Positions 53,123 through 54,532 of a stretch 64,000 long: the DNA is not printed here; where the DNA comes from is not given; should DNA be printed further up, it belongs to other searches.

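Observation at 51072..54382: Unassigned four-ORF module (hypothetical – classic AAA+ ATPase – small ORF – hypothetical) embedded as lower-GC cargo in the mobile island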

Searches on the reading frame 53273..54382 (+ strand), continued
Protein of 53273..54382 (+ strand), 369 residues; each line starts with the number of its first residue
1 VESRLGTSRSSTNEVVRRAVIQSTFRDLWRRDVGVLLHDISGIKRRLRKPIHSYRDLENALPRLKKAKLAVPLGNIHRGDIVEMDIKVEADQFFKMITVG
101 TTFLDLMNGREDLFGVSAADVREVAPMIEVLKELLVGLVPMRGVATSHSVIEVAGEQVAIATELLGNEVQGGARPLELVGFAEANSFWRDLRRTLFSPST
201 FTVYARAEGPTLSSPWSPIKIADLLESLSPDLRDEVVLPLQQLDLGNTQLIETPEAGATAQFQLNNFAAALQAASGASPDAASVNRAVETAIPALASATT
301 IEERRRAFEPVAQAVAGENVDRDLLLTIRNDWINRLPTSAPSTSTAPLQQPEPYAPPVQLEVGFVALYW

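Call 45: search_dna_similar(query=P0001, collection=plasmids, mode=protein, max_evalue=0.001, max_rows=40)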
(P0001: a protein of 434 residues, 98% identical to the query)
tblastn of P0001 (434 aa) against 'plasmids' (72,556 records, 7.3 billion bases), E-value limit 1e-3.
Records with a match: 21; places in all: 21; records where one place covers at least 80% of the query: 1.
Best place of each record, by identity: <60% 21.
By first word of the organism name: Halobacterium 8; Novosphingobium 2; Tsukamurella 1; Streptomyces 1; Rubrobacter 1; Halorientalis 1; Halomarina 1; Natrinema 1; Halorussus 1; halophilic 1; and 3 more.
By predicted mobility (MOB-suite, as given by PLSDB): non-mobilizable 18; conjugative 2; mobilizable 1.
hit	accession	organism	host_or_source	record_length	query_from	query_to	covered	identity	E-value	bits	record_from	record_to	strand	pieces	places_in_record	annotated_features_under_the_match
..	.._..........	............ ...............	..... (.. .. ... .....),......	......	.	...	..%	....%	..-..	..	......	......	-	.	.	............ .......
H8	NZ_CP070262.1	Streptomyces californicus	DSMZ Isolate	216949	2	295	68%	30.7%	2e-33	140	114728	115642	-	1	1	hypothetical protein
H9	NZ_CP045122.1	Rubrobacter marinus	single pure culture,marine sediment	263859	4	299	68%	29.8%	2e-32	137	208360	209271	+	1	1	hypothetical protein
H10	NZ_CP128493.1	Novosphingobium resinovorum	pure cell culture,soil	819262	16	301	66%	29.5%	1e-29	129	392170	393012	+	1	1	hypothetical protein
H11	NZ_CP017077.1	Novosphingobium resinovorum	single cell,soil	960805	16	301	66%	29.5%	2e-29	129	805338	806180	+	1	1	hypothetical protein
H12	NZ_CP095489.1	Halorientalis marina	cell culture,salt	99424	16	301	66%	27.6%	5e-22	106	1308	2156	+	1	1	hypothetical protein (x2)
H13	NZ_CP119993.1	Halomarina sp. PSR21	cell culture,saline soil from Tarim ...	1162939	13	294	65%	27.6%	6e-12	76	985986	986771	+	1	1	record has no annotation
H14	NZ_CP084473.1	Natrinema sp. DC36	cell culture,sediment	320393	13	294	65%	27.2%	9e-12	75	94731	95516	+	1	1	hypothetical protein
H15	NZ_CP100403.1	Halorussus aquaticus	cell culture,saline soil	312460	13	294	65%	27.0%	5e-13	79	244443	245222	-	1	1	hypothetical protein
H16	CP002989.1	halophilic archaeon DL31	-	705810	13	301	67%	26.2%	5e-10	69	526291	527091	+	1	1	hypothetical protein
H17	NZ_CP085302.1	Haladaptatus pallidirubidus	cell culture,saline soil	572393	16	308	68%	25.8%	4e-9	67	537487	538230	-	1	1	hypothetical protein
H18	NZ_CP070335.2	Halobacterium sp. BOL4-2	Salt,Salt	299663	16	308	68%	25.3%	1e-9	69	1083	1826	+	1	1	hypothetical protein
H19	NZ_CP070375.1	Halobacterium sp. GSL-19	Brine,Brine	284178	16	308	68%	25.3%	1e-9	68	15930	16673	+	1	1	hypothetical protein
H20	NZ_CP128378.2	Halobacterium salinarum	-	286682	16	308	68%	25.3%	1e-9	68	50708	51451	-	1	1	hypothetical protein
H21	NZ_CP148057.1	Halobacterium salinarum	Whole genome,Hypersaline lake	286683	16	308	68%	25.3%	1e-9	68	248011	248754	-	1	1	hypothetical protein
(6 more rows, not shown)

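Call 46: get_annotated_region(hit=H8, flank=5000)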
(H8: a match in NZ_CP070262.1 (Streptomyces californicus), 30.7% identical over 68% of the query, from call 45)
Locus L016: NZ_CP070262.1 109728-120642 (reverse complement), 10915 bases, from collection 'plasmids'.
description: Streptomyces californicus strain FDAARGOS_1210 plasmid unnamed2
organism: Streptomyces californicus (NCBI taxid 67351)
taxonomy: Bacteria; Actinomycetota; Actinomycetes; Kitasatosporales; Streptomycetaceae; Streptomyces; Streptomyces californicus
host: -; source: DSMZ Isolate; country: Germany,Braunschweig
typing (MOB-suite, as given by PLSDB): mobilizable; replicon rep_cluster_1879,rep_cluster_1910; relaxase MOBF
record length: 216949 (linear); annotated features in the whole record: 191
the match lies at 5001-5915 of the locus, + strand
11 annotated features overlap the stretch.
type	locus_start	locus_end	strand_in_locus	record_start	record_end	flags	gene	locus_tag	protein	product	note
CDS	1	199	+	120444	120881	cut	-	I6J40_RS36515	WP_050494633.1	DUF4157 domain-containing protein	-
CDS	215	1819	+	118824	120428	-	-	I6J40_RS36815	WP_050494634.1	hypothetical protein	-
CDS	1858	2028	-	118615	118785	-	-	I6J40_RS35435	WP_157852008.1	hypothetical protein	-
CDS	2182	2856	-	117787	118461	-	-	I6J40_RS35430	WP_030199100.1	GGDEF domain-containing protein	-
CDS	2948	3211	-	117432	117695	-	-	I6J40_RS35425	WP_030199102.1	hypothetical protein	-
CDS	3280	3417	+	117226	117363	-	-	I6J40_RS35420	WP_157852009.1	hypothetical protein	-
CDS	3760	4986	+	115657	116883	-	-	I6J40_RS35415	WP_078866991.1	ATP-binding protein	-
CDS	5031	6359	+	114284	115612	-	-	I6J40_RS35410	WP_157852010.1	hypothetical protein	-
CDS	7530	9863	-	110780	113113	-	-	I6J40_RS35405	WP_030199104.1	hypothetical protein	-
CDS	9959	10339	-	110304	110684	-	-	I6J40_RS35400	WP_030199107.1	hypothetical protein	-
CDS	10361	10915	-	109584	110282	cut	-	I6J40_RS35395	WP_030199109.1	hypothetical protein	-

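Call 47: get_annotated_region(hit=H10, flank=5000)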
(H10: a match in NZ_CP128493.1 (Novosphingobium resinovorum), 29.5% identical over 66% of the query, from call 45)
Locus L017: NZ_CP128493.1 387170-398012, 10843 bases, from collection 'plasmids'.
description: Novosphingobium resinovorum strain HR1a plasmid pHR1a, complete sequence
organism: Novosphingobium resinovorum (NCBI taxid 158500)
taxonomy: Bacteria; Pseudomonadota; Alphaproteobacteria; Sphingomonadales; Sphingomonadaceae; Novosphingobium; Novosphingobium resinovorum
host: -; source: pure cell culture,soil; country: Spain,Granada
typing (MOB-suite, as given by PLSDB): conjugative; relaxase MOBF; mating-pair formation MPF_F
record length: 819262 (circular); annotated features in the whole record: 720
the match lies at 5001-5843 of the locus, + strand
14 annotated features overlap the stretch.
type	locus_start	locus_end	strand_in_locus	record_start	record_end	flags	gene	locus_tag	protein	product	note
CDS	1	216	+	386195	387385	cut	-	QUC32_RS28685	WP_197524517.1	site-specific integrase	GO:0015074 - DNA integration [Evidence IEA]; GO:0006310 - DNA recombination [Evidence IEA]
CDS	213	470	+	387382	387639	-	-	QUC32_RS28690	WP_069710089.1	hypothetical protein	-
CDS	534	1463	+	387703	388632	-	-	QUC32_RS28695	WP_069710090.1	nucleotidyltransferase and HEPN domain-containing protein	-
CDS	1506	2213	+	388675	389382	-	-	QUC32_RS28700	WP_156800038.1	hypothetical protein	-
CDS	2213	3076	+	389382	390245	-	-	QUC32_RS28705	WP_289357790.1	hypothetical protein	-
CDS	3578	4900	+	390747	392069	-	-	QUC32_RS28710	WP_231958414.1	AAA family ATPase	-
CDS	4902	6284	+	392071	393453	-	-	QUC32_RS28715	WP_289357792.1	hypothetical protein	-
CDS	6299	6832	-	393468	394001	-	-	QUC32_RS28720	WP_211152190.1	hypothetical protein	-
CDS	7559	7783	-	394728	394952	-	-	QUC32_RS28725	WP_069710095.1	hypothetical protein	-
CDS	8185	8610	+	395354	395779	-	-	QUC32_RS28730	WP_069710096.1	hypothetical protein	-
CDS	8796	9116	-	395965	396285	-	-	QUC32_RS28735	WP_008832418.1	DUF736 family protein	-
CDS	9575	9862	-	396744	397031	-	-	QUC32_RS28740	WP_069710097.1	addiction module antidote protein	-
CDS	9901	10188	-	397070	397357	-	-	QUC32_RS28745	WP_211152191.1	type II toxin-antitoxin system RelE/ParE family toxin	-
CDS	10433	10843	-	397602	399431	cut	-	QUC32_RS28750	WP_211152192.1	ParB/RepB/Spo0J family partition protein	-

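Call 48: get_annotated_region(hit=H7, flank=5000)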
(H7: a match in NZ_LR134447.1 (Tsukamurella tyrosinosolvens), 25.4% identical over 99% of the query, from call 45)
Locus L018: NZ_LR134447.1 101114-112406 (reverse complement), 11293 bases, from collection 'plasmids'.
description: Tsukamurella tyrosinosolvens strain NCTC13231 plasmid 5, complete sequence
organism: Tsukamurella tyrosinosolvens (NCBI taxid 57704)
taxonomy: Bacteria; Actinomycetota; Actinomycetes; Mycobacteriales; Tsukamurellaceae; Tsukamurella; Tsukamurella tyrosinosolvens
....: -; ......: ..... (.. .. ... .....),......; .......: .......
typing (MOB-suite, as given by PLSDB): non-mobilizable
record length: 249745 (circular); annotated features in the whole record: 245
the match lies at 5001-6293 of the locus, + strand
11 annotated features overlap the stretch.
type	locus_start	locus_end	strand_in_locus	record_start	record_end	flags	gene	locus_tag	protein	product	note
CDS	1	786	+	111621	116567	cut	-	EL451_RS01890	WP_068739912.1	DEAD/DEAH box helicase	-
CDS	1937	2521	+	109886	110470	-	-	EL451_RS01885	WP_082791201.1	recombinase family protein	GO:0006310 - DNA recombination [Evidence IEA]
CDS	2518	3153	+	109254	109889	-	-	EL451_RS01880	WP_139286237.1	hypothetical protein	-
CDS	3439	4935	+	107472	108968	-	-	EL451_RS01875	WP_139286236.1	ATP-binding protein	-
CDS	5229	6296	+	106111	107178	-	-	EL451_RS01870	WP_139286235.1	hypothetical protein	-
CDS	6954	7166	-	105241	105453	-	-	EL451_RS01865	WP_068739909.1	hypothetical protein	-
CDS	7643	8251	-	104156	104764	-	-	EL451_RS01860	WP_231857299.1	TetR family transcriptional regulator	-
CDS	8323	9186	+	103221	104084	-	-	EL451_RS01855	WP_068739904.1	alpha/beta fold hydrolase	-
CDS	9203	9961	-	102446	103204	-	-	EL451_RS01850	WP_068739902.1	1-acyl-sn-glycerol-3-phosphate acyltransferase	-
CDS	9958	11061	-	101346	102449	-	-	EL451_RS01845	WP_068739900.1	amidohydrolase family protein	-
CDS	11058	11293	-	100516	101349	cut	-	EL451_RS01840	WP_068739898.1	fumarylacetoacetate hydrolase family protein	-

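Call 49: get_annotated_region(hit=H20, flank=5000)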
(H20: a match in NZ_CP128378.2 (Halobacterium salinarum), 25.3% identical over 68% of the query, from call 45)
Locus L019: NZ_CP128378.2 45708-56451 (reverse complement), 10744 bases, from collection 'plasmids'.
description: Halobacterium salinarum strain KBTZ01 plasmid pKBTZ01_286, complete sequence
organism: Halobacterium salinarum (NCBI taxid 2242)
taxonomy: Archaea; Euryarchaeota; Halobacteria; Halobacteriales; Halobacteriaceae; Halobacterium; Halobacterium salinarum
host: -; source: -; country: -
typing (MOB-suite, as given by PLSDB): non-mobilizable; mating-pair formation MPF_T
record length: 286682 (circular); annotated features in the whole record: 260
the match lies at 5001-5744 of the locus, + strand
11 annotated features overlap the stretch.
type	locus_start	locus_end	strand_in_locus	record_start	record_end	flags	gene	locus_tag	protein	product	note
CDS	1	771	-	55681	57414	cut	-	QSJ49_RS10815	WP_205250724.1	hypothetical protein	-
CDS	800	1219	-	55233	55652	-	-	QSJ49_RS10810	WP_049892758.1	hypothetical protein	-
CDS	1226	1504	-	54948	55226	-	-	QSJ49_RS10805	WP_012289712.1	hypothetical protein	-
CDS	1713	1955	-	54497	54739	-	-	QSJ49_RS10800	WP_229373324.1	exodeoxyribonuclease VII large subunit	-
CDS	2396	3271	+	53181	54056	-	-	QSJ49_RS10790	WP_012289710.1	hypothetical protein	-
CDS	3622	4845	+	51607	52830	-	-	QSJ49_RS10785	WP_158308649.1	AAA family ATPase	-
CDS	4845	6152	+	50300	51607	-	-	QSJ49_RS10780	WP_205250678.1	hypothetical protein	-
CDS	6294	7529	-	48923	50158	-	-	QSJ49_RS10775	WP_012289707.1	phage integrase SAM-like domain-containing protein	-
CDS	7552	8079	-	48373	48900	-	-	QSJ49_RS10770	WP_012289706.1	hypothetical protein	-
CDS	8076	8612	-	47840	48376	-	-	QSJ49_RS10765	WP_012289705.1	helix-turn-helix domain-containing protein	-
CDS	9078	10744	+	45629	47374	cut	-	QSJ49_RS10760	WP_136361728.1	SIR2 family protein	-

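Call 50: search_protein_families(library=padloc, proteins=[L016:3760-4986:+, L017:3578-4900:+, L018:3439-4935:+, L019:3622-4845:+, L016:5031-6359:+, L017:4902-6284:+, L018:5229-6296:+, L019:4845-6152:+], max_evalue=0.01)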
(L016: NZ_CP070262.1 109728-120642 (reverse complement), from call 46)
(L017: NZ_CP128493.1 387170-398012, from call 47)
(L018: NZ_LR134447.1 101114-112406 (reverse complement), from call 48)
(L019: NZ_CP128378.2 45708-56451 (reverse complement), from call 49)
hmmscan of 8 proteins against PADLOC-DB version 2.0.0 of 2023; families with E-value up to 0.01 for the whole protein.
L016:3760-4986:+ (408 aa): 7 families
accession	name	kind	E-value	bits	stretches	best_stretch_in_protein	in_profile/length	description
PDLC02196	IetA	-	2.6e-36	123.9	1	163-392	101-325/374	-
PDLC04232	IetA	-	3.8e-28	96.9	1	157-361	89-289/330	-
PDLC02195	IetA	-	7.7e-28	95.9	1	171-403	123-351/395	-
PDLC00915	TRIP13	-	2.6e-19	67.8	1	184-331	61-223/302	TRIP13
PDLC00914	TRIP13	-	1.1e-15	55.9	1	186-332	72-231/302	TRIP13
PDLC04231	IetA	-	2.1e-15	55.2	1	180-320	112-248/262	-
PDLC04140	mad8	-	9.1e-05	20.1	0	188-212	30-54/314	mads_8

L017:3578-4900:+ (440 aa): 9 families
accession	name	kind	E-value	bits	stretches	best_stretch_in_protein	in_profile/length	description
PDLC02196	IetA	-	4.9e-33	113.1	1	204-429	102-318/374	-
PDLC04232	IetA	-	1.3e-27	95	1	196-404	88-288/330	-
PDLC02195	IetA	-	7.8e-24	82.7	1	203-403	116-307/395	-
PDLC04231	IetA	-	3.5e-18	64.3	1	200-365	91-250/262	-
PDLC00915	TRIP13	-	1.7e-15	55.2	1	222-375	59-224/302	TRIP13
PDLC00914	TRIP13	-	1.9e-15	55.1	1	227-382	73-238/302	TRIP13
PDLC04140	mad8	-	0.00066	17.3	1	228-278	30-75/314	mads_8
PDLC02795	SspF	-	0.0053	13.5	1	189-252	20-83/560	SspF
PDLC02911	VakA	-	0.0083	14.7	0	228-256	5-33/163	-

L018:3439-4935:+ (498 aa): 7 families
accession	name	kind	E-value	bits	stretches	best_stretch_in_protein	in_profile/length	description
PDLC02196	IetA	-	3.2e-35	120.2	1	274-489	108-315/374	-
PDLC04232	IetA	-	3.7e-32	110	1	253-467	82-288/330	-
PDLC02195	IetA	-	3.7e-26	90.3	1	275-477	124-321/395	-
PDLC04231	IetA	-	1.5e-20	72.1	1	268-423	98-247/262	-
PDLC00914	TRIP13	-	5.3e-18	63.5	1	291-495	74-292/302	TRIP13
PDLC00915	TRIP13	-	1.5e-16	58.7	1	286-440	60-228/302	TRIP13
PDLC04140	mad8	-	5.2e-05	20.9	0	289-309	28-48/314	mads_8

L019:3622-4845:+ (407 aa): 8 families
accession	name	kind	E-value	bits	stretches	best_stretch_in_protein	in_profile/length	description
PDLC02196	IetA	-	4.8e-35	119.7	1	163-383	109-325/374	-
PDLC02195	IetA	-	3.8e-28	96.9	1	163-390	124-347/395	-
PDLC04232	IetA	-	7.1e-25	86.1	1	170-358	110-294/330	-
PDLC00914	TRIP13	-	4.3e-15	54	1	178-341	73-248/302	TRIP13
PDLC04231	IetA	-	8.4e-14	50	1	177-311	118-248/262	-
PDLC00915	TRIP13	-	1.3e-12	45.8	1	179-320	66-221/302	TRIP13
PDLC04140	mad8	-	2.2e-05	22.1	0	171-199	22-50/314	mads_8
PDLC03838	DolB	-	8.8e-05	19.9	1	175-248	165-241/375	-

L016:5031-6359:+ (442 aa): 0 families

L017:4902-6284:+ (460 aa): 0 families

L018:5229-6296:+ (355 aa): 0 families

L019:4845-6152:+ (435 aa): 0 families

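Call 51: search_protein_families(library=pfam, proteins=[L016:3760-4986:+, L017:3578-4900:+, L018:3439-4935:+, L019:3622-4845:+, L016:5031-6359:+, L017:4902-6284:+, L018:5229-6296:+, L019:4845-6152:+], max_evalue=0.0001)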
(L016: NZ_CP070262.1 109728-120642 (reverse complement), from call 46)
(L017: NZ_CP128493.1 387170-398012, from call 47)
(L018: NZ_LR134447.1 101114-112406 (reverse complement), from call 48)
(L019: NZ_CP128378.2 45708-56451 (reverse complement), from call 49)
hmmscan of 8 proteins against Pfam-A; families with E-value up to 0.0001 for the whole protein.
L016:3760-4986:+ (408 aa): 6 families
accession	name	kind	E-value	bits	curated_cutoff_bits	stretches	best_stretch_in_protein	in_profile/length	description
PF00004.35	AAA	-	1.6e-42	145.5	21.2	1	188-317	1-130/131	ATPase family associated with various cellular activities (AAA)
PF17862.7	AAA_lid_3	-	2.2e-08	33.9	27.2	1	345-380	7-42/45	AAA+ lid domain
PF05496.18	RuvB_N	-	1.3e-07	32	27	1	179-259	27-99/159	Holliday junction DNA helicase RuvB P-loop domain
PF07728.20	AAA_5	-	5.7e-06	26.8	22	1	187-306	1-137/139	AAA domain (dynein-related subfamily)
PF20720.3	nSTAND3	-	2.6e-05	24.4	27.2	1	188-296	20-111/155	Novel STAND NTPase 3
PF05729.18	NACHT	-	3.2e-05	24.3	26.7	0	188-209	3-24/167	NACHT domain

L017:3578-4900:+ (440 aa): 6 families
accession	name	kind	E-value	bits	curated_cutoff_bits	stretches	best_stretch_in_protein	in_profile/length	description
PF00004.35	AAA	-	2.9e-44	151.1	21.2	1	228-361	1-131/131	ATPase family associated with various cellular activities (AAA)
PF05496.18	RuvB_N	-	3.4e-08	33.8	27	1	223-299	31-97/159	Holliday junction DNA helicase RuvB P-loop domain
PF13401.12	AAA_22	-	3.2e-05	24.7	27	0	229-304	9-65/130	AAA domain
PF17862.7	AAA_lid_3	-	3.8e-05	23.6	27.2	1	388-425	6-43/45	AAA+ lid domain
PF13191.12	AAA_16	-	4.5e-05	24.5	32.6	0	216-258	17-58/167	AAA ATPase domain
PF20720.3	nSTAND3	-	5.8e-05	23.3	27.2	0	228-295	20-74/155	Novel STAND NTPase 3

L018:3439-4935:+ (498 aa): 5 families
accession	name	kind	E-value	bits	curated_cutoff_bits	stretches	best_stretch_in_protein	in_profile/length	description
PF00004.35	AAA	-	5.7e-45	153.4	21.2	1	291-421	1-130/131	ATPase family associated with various cellular activities (AAA)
PF05496.18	RuvB_N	-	9e-08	32.5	27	1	287-361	32-98/159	Holliday junction DNA helicase RuvB P-loop domain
PF17862.7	AAA_lid_3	-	1.4e-06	28.2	27.2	1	449-487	4-42/45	AAA+ lid domain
PF13191.12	AAA_16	-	1.8e-05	25.7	32.6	1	278-395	14-138/167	AAA ATPase domain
PF07728.20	AAA_5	-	2.3e-05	24.9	22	0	290-410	1-137/139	AAA domain (dynein-related subfamily)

L019:3622-4845:+ (407 aa): 4 families
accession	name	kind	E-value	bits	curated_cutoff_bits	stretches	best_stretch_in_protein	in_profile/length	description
PF00004.35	AAA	-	5.4e-41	140.6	21.2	1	179-308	1-130/131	ATPase family associated with various cellular activities (AAA)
PF05496.18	RuvB_N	-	5.1e-07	30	27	1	175-250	32-98/159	Holliday junction DNA helicase RuvB P-loop domain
PF13191.12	AAA_16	-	7.8e-07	30.2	32.6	1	168-281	16-136/167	AAA ATPase domain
PF07724.20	AAA_2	-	9.3e-06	26.2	27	0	179-271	6-100/166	AAA domain (Cdc48 subfamily)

L016:5031-6359:+ (442 aa): 1 family
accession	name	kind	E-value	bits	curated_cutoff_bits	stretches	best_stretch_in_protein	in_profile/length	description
PF19952.5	DUF6414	-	2.5e-49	168.9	25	1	8-348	1-247/283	Domain of unknown function (DUF6414)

L017:4902-6284:+ (460 aa): 1 family
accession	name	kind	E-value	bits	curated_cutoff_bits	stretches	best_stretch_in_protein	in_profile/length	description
PF19952.5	DUF6414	-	4.1e-46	158.4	25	1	33-459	1-283/283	Domain of unknown function (DUF6414)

L018:5229-6296:+ (355 aa): 1 family
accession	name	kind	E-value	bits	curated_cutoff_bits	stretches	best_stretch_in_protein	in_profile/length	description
PF19952.5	DUF6414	-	3.2e-24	86.6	25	1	5-354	71-283/283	Domain of unknown function (DUF6414)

L019:4845-6152:+ (435 aa): 1 family
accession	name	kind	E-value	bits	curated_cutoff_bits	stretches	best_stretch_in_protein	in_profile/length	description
PF19952.5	DUF6414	-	1.3e-42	146.9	25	1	52-322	1-257/283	Domain of unknown function (DUF6414)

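Call 65: search_protein_families(library=phrogs, proteins=[P0001], max_evalue=0.01)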
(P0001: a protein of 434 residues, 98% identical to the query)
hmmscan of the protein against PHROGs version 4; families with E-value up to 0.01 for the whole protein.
P0001 (434 aa): 0 families

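Call 71: search_protein_representatives(alignment_id=A2)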
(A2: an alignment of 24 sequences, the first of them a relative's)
Query: 24 sequences, 438 profile positions. Proteins with E-value up to 0.001 (for the whole library): 710; up to 1e-10: 607; up to 1e-30: 475. The best 150 are listed.
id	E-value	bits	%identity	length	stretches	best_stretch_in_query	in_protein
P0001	3.1e-185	632.7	-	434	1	1-438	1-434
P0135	3.1e-146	504.2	-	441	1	3-438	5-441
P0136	2.2e-140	484.9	-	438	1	1-438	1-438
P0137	1.9e-138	478.5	-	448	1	4-438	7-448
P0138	7.3e-135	466.7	-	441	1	3-438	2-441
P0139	5.8e-130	450.6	-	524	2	5-387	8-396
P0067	2.4e-125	435.3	-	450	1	1-438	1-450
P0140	4.2e-121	421.3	-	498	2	6-385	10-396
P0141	8.5e-112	390.7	-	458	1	5-438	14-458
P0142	1.3e-108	380.2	-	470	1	1-438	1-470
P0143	3.0e-105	369.1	-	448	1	10-438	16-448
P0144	2.2e-104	366.2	-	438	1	10-438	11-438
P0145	1.3e-103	363.7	-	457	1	2-438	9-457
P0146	1.6e-103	363.4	-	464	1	3-438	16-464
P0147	6.3e-103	361.4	-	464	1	3-438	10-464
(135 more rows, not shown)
